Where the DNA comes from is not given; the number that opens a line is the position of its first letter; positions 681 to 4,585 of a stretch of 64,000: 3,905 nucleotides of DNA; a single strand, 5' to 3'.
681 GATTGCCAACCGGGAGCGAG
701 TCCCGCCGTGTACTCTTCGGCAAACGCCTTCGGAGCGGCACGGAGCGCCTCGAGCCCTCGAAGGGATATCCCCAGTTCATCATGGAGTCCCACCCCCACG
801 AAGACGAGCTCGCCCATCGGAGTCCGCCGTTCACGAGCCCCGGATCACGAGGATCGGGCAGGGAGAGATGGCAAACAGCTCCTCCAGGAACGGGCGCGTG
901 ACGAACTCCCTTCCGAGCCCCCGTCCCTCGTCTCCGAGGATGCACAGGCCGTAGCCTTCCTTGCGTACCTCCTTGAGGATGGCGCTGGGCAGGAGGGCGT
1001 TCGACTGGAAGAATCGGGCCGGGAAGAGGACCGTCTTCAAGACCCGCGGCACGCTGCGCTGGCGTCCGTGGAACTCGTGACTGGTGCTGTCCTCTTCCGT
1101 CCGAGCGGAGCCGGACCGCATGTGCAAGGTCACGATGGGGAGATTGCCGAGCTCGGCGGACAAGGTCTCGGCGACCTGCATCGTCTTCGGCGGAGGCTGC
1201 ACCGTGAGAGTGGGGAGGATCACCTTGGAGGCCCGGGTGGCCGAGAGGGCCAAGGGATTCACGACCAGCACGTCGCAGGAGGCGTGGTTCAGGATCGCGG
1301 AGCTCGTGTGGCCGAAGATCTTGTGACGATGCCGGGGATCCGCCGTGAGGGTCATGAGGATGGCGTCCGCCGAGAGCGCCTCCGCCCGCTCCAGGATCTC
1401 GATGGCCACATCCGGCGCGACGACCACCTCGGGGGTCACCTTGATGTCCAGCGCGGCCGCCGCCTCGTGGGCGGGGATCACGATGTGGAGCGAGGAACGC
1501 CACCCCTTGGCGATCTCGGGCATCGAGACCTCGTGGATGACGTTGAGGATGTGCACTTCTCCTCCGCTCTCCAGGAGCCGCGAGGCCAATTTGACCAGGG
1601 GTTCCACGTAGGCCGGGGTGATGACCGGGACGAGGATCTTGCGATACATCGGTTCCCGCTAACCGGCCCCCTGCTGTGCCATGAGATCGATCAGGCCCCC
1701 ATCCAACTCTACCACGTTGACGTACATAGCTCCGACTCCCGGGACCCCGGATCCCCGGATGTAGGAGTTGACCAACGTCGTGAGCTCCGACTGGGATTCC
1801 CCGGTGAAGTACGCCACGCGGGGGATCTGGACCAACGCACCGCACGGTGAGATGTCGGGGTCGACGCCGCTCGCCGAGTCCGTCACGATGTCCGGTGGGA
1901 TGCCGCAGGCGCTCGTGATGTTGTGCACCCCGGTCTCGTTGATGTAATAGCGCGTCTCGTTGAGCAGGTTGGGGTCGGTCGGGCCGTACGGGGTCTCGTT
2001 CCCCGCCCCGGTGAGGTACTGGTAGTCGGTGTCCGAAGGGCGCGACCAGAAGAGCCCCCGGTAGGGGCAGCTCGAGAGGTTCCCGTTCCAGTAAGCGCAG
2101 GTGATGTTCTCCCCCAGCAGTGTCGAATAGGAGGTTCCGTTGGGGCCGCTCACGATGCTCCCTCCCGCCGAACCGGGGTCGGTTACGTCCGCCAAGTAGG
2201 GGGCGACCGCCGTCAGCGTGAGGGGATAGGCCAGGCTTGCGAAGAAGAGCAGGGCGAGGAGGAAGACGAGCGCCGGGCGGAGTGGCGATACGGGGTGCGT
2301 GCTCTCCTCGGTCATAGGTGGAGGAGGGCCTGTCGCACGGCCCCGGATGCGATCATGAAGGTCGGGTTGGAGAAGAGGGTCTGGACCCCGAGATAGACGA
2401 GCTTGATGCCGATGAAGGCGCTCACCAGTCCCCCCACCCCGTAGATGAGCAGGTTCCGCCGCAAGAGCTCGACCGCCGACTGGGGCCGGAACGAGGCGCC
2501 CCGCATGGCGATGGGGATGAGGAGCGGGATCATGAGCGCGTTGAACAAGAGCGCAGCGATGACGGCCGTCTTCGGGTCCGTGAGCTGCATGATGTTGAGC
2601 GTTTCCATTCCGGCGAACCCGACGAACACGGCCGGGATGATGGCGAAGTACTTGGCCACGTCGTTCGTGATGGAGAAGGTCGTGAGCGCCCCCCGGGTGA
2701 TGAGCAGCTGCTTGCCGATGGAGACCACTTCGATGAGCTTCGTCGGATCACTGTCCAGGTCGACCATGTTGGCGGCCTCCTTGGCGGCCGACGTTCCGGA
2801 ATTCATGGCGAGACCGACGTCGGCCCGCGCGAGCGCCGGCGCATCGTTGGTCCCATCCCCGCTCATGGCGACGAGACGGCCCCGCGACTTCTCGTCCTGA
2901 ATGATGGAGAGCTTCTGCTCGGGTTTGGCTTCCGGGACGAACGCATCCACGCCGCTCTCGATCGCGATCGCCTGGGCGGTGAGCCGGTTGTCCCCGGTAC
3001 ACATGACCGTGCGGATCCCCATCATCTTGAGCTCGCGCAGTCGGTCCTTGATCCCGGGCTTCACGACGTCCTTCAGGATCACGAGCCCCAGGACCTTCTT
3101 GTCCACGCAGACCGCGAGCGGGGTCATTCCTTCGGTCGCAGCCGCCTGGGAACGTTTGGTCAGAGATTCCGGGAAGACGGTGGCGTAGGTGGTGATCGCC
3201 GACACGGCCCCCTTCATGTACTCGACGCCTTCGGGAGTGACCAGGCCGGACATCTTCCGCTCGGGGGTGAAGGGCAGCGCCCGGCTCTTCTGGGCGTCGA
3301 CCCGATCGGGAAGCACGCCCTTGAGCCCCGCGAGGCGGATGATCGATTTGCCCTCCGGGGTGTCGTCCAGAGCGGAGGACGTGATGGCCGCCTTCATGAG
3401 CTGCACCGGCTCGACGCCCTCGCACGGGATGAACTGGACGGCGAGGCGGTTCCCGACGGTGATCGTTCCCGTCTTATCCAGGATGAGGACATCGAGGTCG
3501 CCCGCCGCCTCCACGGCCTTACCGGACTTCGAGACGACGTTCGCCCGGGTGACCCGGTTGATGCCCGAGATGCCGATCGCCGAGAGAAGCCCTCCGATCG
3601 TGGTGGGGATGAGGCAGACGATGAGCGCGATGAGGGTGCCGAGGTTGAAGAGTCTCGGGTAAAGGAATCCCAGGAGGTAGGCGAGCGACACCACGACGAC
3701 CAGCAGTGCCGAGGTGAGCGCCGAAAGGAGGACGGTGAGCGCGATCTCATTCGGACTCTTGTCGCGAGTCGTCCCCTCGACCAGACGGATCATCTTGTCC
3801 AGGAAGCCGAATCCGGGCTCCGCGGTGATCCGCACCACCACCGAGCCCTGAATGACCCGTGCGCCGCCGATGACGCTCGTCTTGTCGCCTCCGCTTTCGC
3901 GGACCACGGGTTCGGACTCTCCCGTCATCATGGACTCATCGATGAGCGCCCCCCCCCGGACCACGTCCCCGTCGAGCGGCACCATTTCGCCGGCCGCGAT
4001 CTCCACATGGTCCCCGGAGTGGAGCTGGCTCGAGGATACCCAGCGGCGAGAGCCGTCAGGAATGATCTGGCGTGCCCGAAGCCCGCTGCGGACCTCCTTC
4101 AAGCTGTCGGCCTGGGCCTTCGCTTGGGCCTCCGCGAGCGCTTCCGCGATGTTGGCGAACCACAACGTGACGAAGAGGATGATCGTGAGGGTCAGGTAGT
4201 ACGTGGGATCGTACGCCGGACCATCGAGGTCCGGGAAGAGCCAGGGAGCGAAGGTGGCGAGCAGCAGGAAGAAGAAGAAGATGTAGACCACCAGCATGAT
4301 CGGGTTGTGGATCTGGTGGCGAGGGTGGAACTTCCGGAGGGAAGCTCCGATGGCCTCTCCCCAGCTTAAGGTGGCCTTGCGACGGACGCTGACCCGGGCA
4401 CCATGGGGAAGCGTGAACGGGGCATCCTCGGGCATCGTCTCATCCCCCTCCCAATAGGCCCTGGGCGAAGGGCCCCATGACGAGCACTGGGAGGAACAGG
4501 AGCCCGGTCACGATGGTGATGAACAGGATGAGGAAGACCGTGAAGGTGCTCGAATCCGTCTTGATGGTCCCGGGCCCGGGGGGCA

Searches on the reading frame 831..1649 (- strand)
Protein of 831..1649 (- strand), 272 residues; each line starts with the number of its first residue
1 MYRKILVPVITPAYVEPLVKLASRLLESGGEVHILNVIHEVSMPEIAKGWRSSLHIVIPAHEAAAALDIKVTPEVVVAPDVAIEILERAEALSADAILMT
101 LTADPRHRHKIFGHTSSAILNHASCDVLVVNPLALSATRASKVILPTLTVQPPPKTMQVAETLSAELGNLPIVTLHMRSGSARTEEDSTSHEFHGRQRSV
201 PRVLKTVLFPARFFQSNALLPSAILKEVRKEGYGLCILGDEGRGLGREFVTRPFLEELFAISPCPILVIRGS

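Call 26: search_protein_families(library=pfam, proteins=[window:831-1649:-], max_evalue=0.00001)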
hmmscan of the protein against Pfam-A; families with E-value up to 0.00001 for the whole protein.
window:831-1649:- (272 aa): 1 family
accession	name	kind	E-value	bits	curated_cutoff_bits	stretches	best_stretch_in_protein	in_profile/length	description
PF00582.32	Usp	-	4.8e-19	69.8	24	1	1-130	1-140/141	Universal stress protein family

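Call 58: find_encoding_contigs(protein=window:831-1649:-, flank=10000, max_places=2)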
Protein window:831-1649:- (272 aa): 3 contigs read that carry it; 2 places shown.
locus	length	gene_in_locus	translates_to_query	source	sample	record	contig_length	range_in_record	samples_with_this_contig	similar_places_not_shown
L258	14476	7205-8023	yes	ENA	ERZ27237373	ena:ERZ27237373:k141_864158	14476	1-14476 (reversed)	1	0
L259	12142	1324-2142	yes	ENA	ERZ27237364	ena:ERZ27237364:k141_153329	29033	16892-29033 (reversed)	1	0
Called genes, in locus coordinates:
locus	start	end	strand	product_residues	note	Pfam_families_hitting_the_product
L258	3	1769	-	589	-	?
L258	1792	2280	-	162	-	PF12802:MarR_2, PF01047:MarR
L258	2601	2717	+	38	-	PF09604:Potass_KdpF (weak)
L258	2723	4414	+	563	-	PF03814:KdpA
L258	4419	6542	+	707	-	PF00122:E1-E2_ATPase, PF00702:Hydrolase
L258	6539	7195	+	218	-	PF02669:KdpC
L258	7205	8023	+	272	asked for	PF00582:Usp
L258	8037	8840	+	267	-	PF00590:TP_methylase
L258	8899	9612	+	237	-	-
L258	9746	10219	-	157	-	-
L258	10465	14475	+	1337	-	?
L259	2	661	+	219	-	?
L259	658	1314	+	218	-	PF02669:KdpC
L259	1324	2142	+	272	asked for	PF00582:Usp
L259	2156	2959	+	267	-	PF00590:TP_methylase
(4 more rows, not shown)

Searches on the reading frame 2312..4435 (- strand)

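Call 26: search_protein_families(library=pfam, proteins=[window:2312-4435:-], max_evalue=0.00001)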
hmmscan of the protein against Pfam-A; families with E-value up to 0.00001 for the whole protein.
window:2312-4435:- (707 aa): 2 families
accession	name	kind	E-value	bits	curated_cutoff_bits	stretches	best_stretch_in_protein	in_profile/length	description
PF00122.25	E1-E2_ATPase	-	2e-27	96.3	28.1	1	124-297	9-180/181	E1-E2 ATPase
PF00702.32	Hydrolase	-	6e-25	89.2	26.4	1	315-539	2-191/191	haloacid dehalogenase-like hydrolase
